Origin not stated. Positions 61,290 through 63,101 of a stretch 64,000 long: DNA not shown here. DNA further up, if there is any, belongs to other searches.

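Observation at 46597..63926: About 17 kb island of GT-C membrane glycosyltransferases clustered with a polyprenol-phosphate-sugar synthase: candidate dedicated lipoglycan or extracytoplasmic glycosylation pathway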

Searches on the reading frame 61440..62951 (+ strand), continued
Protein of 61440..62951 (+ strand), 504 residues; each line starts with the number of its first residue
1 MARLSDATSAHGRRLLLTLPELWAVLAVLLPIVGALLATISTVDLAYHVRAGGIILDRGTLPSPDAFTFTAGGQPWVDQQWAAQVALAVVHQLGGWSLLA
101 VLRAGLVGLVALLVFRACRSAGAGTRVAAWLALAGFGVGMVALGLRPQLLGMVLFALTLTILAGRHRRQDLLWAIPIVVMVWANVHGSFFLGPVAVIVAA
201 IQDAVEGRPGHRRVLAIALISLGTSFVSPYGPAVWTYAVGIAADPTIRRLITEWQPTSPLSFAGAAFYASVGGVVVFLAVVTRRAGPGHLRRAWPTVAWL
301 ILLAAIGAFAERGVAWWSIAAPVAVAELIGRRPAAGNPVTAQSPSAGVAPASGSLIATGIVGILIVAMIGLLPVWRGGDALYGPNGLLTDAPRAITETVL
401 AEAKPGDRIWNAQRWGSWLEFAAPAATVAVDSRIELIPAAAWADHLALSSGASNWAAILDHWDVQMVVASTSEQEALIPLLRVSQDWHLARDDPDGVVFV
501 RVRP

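Call 57: search_protein_families(library=pfam, proteins=[L078:3759-5075:-, L078:5098-6393:-, L078:6306-8765:-, L078:11499-12212:-, L078:12241-12975:-, L078:13001-13834:-, L078:13737-15863:+, L040:4313-5722:-, L040:11174-13153:-, L040:13170-13928:-], max_evalue=0.001)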
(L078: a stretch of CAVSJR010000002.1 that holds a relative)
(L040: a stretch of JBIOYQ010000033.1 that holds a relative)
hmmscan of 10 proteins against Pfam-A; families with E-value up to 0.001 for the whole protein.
L078:3759-5075:- (439 aa): 2 families
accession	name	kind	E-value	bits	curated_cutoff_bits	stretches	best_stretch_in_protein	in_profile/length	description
PF00437.27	T2SSE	-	2e-67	227.9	24.9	1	83-358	5-275/370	Type II/IV secretion system protein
PF13191.12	AAA_16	-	0.00089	20.2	32.6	0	199-247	13-61/167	AAA ATPase domain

L078:5098-6393:- (432 aa): 3 families
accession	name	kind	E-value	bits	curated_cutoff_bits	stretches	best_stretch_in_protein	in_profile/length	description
PF01656.29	CbiA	-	5.3e-12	46.2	25.4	1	174-386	1-125/125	CobQ/CobB/MinD/ParA nucleotide binding domain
PF10609.15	ParA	-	3.1e-07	30.5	27.1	1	172-215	4-46/246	NUBPL iron-transfer P-loop NTPase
PF13614.12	AAA_31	-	1.2e-06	29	27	1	172-307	2-141/177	AAA domain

L078:6306-8765:- (820 aa): 3 families
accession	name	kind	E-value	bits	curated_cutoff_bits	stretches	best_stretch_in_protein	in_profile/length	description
PF16976.10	RcpC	-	2e-15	57.1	28.8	1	686-795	7-113/114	Flp pilus assembly protein RcpC/CpaB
PF07811.17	TadE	-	3e-13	50.1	22.9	1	19-61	1-43/43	TadE-like protein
PF13400.11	Tad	-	1.9e-06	28.5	22.3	1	149-193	3-46/47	Putative Flp pilus-assembly TadE/G-like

L078:11499-12212:- (238 aa): 7 families
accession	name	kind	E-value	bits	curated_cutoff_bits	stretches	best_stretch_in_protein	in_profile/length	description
PF00196.25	GerE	-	2e-16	59.8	23.5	1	171-225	2-56/57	Bacterial regulatory proteins, luxR family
PF08281.18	Sigma70_r4_2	-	2.5e-08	33.9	25.7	1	170-213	9-53/54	Sigma-70, region 4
PF00072.30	Response_reg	-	1.8e-06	28.6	30.2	1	23-138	1-111/111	Response regulator receiver domain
PF13384.12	HTH_23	-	4.4e-05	23.6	24.6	1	173-204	3-35/50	Homeodomain-like domain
PF21476.4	PF0610-like_N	-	0.00015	22.3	33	1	173-210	1-38/50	PF0610-like, N-terminal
PF04545.22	Sigma70_r4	-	0.00024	21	24.1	1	172-209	5-43/50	Sigma-70, region 4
PF04967.18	HTH_10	-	0.00078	19.7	23.1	0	172-214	1-51/53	HTH DNA binding domain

L078:12241-12975:- (245 aa): 7 families
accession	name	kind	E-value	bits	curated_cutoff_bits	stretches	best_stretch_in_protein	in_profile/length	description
PF00196.25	GerE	-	2.1e-17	62.9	23.5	1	165-219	2-56/57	Bacterial regulatory proteins, luxR family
PF00072.30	Response_reg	-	2.1e-13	50.9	30.2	1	15-125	1-110/111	Response regulator receiver domain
PF13384.12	HTH_23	-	1.8e-07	31.2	24.6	1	170-207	7-43/50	Homeodomain-like domain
PF08281.18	Sigma70_r4_2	-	3.5e-07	30.2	25.7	1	165-208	10-54/54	Sigma-70, region 4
PF13518.12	HTH_28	-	6.9e-07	29.7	25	1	171-210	3-41/52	Helix-turn-helix domain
PF13551.12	HTH_29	-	3.8e-05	24.1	28.1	1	172-201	3-33/64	Winged helix-turn helix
PF02796.21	HTH_7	-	9.6e-05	22.9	23.8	1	171-197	12-38/45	Helix-turn-helix domain of resolvase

L078:13001-13834:- (278 aa): 3 families
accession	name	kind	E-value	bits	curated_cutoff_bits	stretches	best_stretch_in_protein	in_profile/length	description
PF00196.25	GerE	-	1.7e-18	66.4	23.5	1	211-266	2-57/57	Bacterial regulatory proteins, luxR family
PF00072.30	Response_reg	-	6.9e-16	58.8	30.2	1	61-168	2-107/111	Response regulator receiver domain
PF08281.18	Sigma70_r4_2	-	0.00093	19.2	25.7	0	210-254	9-54/54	Sigma-70, region 4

L078:13737-15863:+ (709 aa): 7 families
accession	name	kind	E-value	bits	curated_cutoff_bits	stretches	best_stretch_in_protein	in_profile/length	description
PF03190.21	Thioredox_DsbH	-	3.9e-78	261.5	27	1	33-193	2-162/163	Protein of unknown function, DUF255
PF13899.12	Thioredoxin_7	-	1.1e-12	48.3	27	1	52-142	1-83/83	Thioredoxin-like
PF07221.17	GlcNAc_2-epim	-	5.1e-06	26.4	23.4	0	457-541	97-182/347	N-acylglucosamine 2-epimerase (GlcNAc 2-epimerase)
PF06917.19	Pectate_lyase_2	-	1.7e-05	24.2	26.6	0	302-341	36-74/491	Periplasmic pectate lyase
PF07470.19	Glyco_hydro_88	-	3.2e-05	23.5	26.6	0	290-342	65-119/352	Glycosyl Hydrolase Family 88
PF07944.18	Beta-AFase-like_GH127_cat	-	0.0002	20.9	24.9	0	446-532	131-208/376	Beta-L-arabinofuranosidase, GH127 catalytic domain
PF06662.19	C5-epim_C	-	0.00089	19.2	23.3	0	300-344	31-73/188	D-glucuronyl C5-epimerase C-terminus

L040:4313-5722:- (470 aa): 1 family
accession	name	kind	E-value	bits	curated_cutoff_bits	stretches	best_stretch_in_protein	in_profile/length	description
PF00437.27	T2SSE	-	5.1e-70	236.4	24.9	1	113-388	5-275/370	Type II/IV secretion system protein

L040:11174-13153:- (660 aa): 0 families

L040:13170-13928:- (253 aa): 4 families
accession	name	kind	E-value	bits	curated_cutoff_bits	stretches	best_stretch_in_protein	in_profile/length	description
PF00196.25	GerE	-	1.1e-15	57.5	23.5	1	186-238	2-54/57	Bacterial regulatory proteins, luxR family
PF00072.30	Response_reg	-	1.8e-09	38.2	30.2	1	37-152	1-110/111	Response regulator receiver domain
PF08281.18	Sigma70_r4_2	-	6e-05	23.1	25.7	1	187-229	11-54/54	Sigma-70, region 4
PF21476.4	PF0610-like_N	-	0.00069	20.2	33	0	195-233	10-46/50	PF0610-like, N-terminal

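Call 62: find_homologous_proteins(query=L078:9941-11515:+, max_evalue=1e-20)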
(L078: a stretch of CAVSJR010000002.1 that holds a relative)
Query L078:9941-11515:+ (525 aa): 866 proteins with E <= 1e-20 among 8000 candidates; the best 120 are listed.
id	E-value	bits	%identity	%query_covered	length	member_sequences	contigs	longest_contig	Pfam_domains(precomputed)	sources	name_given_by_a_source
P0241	0.0e+0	1126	99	100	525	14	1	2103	-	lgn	-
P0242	0.0e+0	1022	91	97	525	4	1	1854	-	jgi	jgi:hypothetical protein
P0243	3.4e-249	846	77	98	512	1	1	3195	-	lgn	-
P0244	7.9e-138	478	51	90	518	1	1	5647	-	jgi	jgi:hypothetical protein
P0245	3.2e-133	463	51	91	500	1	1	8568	-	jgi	jgi:hypothetical protein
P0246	1.6e-123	431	47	93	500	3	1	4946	-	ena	-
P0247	6.6e-123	429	47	93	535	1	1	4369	-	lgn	-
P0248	4.8e-122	426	46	92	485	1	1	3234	-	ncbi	-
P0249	2.0e-121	424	45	91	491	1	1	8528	-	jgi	jgi:hypothetical protein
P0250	2.0e-121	424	44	94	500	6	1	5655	-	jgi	jgi:hypothetical protein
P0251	5.6e-121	423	46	93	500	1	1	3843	-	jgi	jgi:hypothetical protein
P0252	6.1e-121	423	46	89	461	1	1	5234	-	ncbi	-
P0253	7.9e-121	422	46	91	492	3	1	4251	-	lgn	-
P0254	3.9e-119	417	48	88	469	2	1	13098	-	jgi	-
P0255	1.7e-118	415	46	91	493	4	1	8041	-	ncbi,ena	-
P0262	6.7e-116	406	43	91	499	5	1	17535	-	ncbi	-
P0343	3.2e-105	371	42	92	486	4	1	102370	-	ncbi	-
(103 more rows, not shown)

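Call 63: find_encoding_contigs(protein=P0245, flank=8000, max_places=1)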
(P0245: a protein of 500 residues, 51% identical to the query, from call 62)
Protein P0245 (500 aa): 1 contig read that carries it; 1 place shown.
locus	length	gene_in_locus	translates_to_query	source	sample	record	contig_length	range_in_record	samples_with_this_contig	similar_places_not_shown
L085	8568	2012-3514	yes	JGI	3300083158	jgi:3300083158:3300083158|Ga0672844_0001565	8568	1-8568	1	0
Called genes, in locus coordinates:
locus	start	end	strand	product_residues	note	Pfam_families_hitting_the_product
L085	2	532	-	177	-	?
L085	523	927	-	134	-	PF07811:TadE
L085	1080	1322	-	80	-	PF04964:Flp_Fap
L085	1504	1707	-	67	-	PF04964:Flp_Fap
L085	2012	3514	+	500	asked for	-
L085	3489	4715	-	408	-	PF09594:GT87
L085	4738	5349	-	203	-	PF00072:Response_reg (weak), PF00196:GerE, PF08281:Sigma70_r4_2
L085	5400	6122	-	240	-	PF00072:Response_reg, PF00196:GerE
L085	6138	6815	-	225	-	PF00072:Response_reg, PF13384:HTH_23 (faint), PF00196:GerE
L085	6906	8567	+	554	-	?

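Call 64: find_encoding_contigs(protein=P0343, flank=10000, max_places=1)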
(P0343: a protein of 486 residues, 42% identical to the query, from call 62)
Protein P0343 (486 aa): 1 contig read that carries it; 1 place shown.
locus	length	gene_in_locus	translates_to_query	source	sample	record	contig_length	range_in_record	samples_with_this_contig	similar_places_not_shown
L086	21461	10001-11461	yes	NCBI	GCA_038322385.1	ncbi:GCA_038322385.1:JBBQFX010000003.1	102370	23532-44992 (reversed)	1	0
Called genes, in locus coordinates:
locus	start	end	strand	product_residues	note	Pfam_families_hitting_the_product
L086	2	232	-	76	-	-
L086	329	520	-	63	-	-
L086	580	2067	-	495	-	PF13727:CoA_binding_3, PF02397:Bac_transf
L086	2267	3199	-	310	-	PF00482:T2SSF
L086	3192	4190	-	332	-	PF00482:T2SSF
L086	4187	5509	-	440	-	PF00437:T2SSE, PF27713:UCP018868 (weak)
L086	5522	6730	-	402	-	PF01656:CbiA, PF10609:ParA, PF13614:AAA_31 (weak)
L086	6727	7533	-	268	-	PF16976:RcpC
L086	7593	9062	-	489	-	PF13400:Tad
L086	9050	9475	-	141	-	PF07811:TadE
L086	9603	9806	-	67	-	PF04964:Flp_Fap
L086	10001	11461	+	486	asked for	-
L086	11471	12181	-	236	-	PF00072:Response_reg, PF00196:GerE, PF08281:Sigma70_r4_2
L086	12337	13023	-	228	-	PF00072:Response_reg, PF00196:GerE, PF08281:Sigma70_r4_2 (weak), PF13384:HTH_23 (weak), PF13412:HTH_24 (weak)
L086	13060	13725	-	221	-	PF00072:Response_reg, PF00196:GerE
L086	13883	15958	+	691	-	PF03190:Thioredox_DsbH, PF13899:Thioredoxin_7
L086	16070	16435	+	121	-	PF00578:AhpC-TSA, PF08534:Redoxin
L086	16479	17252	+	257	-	-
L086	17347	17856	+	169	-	PF00160:Pro_isomerase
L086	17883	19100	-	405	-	-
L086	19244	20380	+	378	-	PF00266:Aminotran_5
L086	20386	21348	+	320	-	PF03328:HpcH_HpaI, PF15617:C-C_Bond_Lyase (faint), PF22484:DUF6986, PF01274:MS_TIM-barrel (faint)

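Call 65: find_encoding_contigs(protein=P0262, flank=10000, max_places=1)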
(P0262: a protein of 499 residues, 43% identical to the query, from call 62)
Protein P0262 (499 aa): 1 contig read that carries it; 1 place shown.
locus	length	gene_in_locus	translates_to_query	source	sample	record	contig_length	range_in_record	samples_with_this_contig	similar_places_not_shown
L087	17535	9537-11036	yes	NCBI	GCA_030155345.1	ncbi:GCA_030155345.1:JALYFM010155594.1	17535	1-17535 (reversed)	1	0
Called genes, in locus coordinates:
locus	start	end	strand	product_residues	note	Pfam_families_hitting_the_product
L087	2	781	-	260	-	?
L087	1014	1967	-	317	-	PF00482:T2SSF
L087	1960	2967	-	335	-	PF00482:T2SSF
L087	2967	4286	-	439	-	PF00437:T2SSE, PF27713:UCP018868 (weak)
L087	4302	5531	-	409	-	PF01656:CbiA, PF10609:ParA (weak), PF13614:AAA_31 (faint)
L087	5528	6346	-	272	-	PF16976:RcpC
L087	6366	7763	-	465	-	PF13400:Tad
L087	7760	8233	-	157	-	PF04964:Flp_Fap (faint), PF07811:TadE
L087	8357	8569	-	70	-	PF04964:Flp_Fap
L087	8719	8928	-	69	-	PF04964:Flp_Fap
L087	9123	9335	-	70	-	PF04964:Flp_Fap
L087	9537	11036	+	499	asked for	-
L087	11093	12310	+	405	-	PF09594:GT87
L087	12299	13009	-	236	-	PF00072:Response_reg (weak), PF00196:GerE, PF08281:Sigma70_r4_2 (weak)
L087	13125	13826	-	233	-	PF00072:Response_reg, PF13936:HTH_38 (faint), PF00196:GerE, PF08281:Sigma70_r4_2 (weak), PF13384:HTH_23 (weak)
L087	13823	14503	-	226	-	PF00072:Response_reg, PF08281:Sigma70_r4_2, PF00196:GerE, PF13384:HTH_23 (weak)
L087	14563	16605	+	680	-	PF03190:Thioredox_DsbH, PF13899:Thioredoxin_7, PF13098:Thioredoxin_2 (weak), PF07470:Glyco_hydro_88 (faint)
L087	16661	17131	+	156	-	PF08534:Redoxin, PF00578:AhpC-TSA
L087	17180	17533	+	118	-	?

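Call 85: search_protein_families(library=ncbifam, proteins=[L084:12460-13539:-, L084:13563-14237:-, L002:11612-13351:+, L002:13354-14088:+], max_evalue=0.00001)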
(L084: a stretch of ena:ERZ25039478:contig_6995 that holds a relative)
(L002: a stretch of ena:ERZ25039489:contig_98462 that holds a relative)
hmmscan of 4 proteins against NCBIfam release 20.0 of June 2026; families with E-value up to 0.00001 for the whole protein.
L084:12460-13539:- (360 aa): 1 family
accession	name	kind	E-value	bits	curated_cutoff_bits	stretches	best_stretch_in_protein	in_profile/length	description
TIGR04001.1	thiol_BshB1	equivalog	1.9e-06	27.8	182.5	0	6-40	7-41/226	bacillithiol biosynthesis deacetylase BshB1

L084:13563-14237:- (225 aa): 10 families
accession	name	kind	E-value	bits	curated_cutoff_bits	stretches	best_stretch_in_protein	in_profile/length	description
NF001453.0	PRK00312.1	equivalog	1.4e-78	263.4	188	1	13-223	5-215/217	protein-L-isoaspartate(D-aspartate) O-methyltransferase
TIGR00080.1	pimt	equivalog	2e-64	217.3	159.05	1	19-220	8-211/216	protein-L-isoaspartate O-methyltransferase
NF010549.0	PRK13942.1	equivalog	1.6e-60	204.3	282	1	15-223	4-213/215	protein-L-isoaspartate O-methyltransferase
TIGR04364.1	methyltran_FxLD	equivalog_domain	1e-39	136.8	320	1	16-221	3-216/394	methyltransferase, FxLD system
TIGR04188.1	methyltr_grsp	subfamily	1.4e-32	113.5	380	1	69-195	88-214/363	ATP-grasp peptide maturase system methyltransferase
NF010550.0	PRK13943.1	equivalog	1.6e-26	93.3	359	1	24-188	12-182/322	protein-L-isoaspartate O-methyltransferase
NF043040.1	corrin_prot_MT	hypoth_equivalog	6.4e-10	38.8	180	1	54-162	11-117/216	corrinoid protein-associated methyltransferase CpaM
TIGR02469.1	CbiT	equivalog_domain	4.9e-06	26.8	78.3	1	82-186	13-122/124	precorrin-6Y C5,15-methyltransferase (decarboxylating) subunit CbiT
NF047649.1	MTase_UXPK_star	exception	7.7e-06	25.1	460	1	83-160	72-151/283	methyltransferase/UXPK-star double selenoprotein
NF000468.1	Erm37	exception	9.2e-06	25.8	350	0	77-133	21-77/179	23S rRNA (adenine(2058)-N(6))-methyltransferase Erm(37)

L002:11612-13351:+ (580 aa): 20 families
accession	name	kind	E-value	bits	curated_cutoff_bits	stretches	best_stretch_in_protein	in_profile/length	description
TIGR03026.1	NDP-sugDHase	subfamily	7.8e-34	117.1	189.8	1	27-221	186-394/413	nucleotide sugar dehydrogenase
TIGR04180.1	EDH_00030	hypoth_equivalog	1.3e-25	90.1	475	1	244-556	1-294/297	NAD-dependent 4,6-dehydratase LegB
NF040825.1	UDPMaNacDH_Arch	equivalog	1.5e-24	86.6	750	1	34-221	191-380/418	UDP-N-acetyl-D-mannosamine dehydrogenase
TIGR01179.1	galE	equivalog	2.6e-23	82.4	262.3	1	243-573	1-327/332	UDP-glucose 4-epimerase GalE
TIGR01181.1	dTDP_gluc_dehyt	equivalog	2e-21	76.4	365.1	1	243-574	1-314/321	dTDP-glucose 4,6-dehydratase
NF041297.1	UDPGDh_AglM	equivalog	4.7e-17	62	670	1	33-193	198-361/429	UDP-glucose 6-dehydrogenase AglM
NF008286.0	PRK11064.1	equivalog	5.1e-16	58.3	459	1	33-220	198-401/420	UDP-N-acetyl-D-mannosamine dehydrogenase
NF047922.1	GDPFucSynFcl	equivalog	2.6e-15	56.7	500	1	309-571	53-301/308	GDP-L-fucose synthase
NF007956.0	PRK10675.1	subfamily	3.7e-14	52.6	394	1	243-571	2-329/338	UDP-glucose 4-epimerase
NF047673.2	TeichurnBiosyTuaD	equivalog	9e-14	51.4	700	1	32-191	190-353/439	UDP-glucose 6-dehydrogenase TuaD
NF011728.1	PRK15181.1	equivalog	1.1e-11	44.3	760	1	243-534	17-296/348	Vi polysaccharide biosynthesis UDP-N-acetylglucosaminuronic acid C-4 epimerase TviC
NF008872.0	PRK11908.1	equivalog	1.5e-10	40.6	294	1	243-570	3-334/349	bifunctional UDP-4-keto-pentose/UDP-xylose synthase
NF007582.0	PRK10217.1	equivalog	1.9e-08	33.8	698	1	243-521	3-271/355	dTDP-glucose 4,6-dehydratase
NF011631.0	PRK15057.1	equivalog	2.4e-08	33.5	757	1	32-194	182-342/388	UDP-glucose 6-dehydrogenase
NF043036.1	ErythonDh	equivalog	3.3e-08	33.1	325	1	243-402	2-159/321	D-erythronate dehydrogenase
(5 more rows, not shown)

L002:13354-14088:+ (245 aa): 8 families
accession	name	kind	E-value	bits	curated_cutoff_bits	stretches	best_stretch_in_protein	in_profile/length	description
TIGR04182.1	glyco_TIGR04182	equivalog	8.2e-14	51.7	325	1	8-213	2-198/293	S-layer glycoprotein N-glycosyltransferase AglJ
NF047588.1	GlcsyltransPgfSStrep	equivalog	6.3e-11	42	500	1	7-184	2-179/308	glycosyltransferase PgfS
NF007986.1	PRK10714.1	equivalog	1.3e-09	37.5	529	1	7-214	7-209/316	undecaprenyl-phosphate 4-deoxy-4-formamido-L-arabinose transferase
TIGR03937.1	PgaC_IcaA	equivalog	8.8e-09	34.8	422.3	1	7-97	46-136/407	poly-beta-1,6-N-acetyl-D-glucosamine synthase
NF041391.1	DPhHxTase_Halo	equivalog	1.4e-08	34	375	1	14-210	3-188/213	dolichyl-phosphate hexose transferase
TIGR04283.1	glyco_like_mftF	equivalog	2.1e-08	34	182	1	8-97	1-83/221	TIGR04283 family arsenosugar biosynthesis glycosyltransferase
NF058614.1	PPMAGASynPpgS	equivalog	1.6e-07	31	370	1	10-203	4-194/226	polyprenyl-phospho-N-acetylgalactosaminyl synthase PpgS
NF007482.0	PRK10073.1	equivalog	1.9e-07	30.4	423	1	6-112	6-111/334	glycosyltransferase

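Call 92: search_protein_representatives(alignment_id=A1)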
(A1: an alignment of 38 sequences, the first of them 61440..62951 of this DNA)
Query: 38 sequences, 504 profile positions. Proteins with E-value up to 0.001 (for the whole library): 25056; up to 1e-10: 15752; up to 1e-30: 1869. The best 150 are listed.
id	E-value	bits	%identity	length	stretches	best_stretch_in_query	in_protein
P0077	6.3e-231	784.3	-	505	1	12-504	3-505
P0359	4.4e-171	586.9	-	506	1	16-503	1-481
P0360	4.2e-162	557.3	-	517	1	10-503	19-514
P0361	4.9e-162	557.1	-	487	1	17-504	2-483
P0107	3.3e-153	527.9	-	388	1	18-342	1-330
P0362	5.2e-152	524.0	-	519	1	21-504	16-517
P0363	7.9e-150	516.8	-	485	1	16-503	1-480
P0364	9.1e-148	510.0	-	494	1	5-504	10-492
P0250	2.9e-147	508.4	-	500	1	10-503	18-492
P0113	3.7e-146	504.7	-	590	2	4-205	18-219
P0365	7.4e-146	503.7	-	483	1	8-504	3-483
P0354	9.1e-146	503.4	-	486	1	4-504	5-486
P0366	3.7e-145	501.4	-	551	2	211-503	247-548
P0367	4.2e-144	497.9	-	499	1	13-503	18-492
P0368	9.8e-143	493.4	-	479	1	14-503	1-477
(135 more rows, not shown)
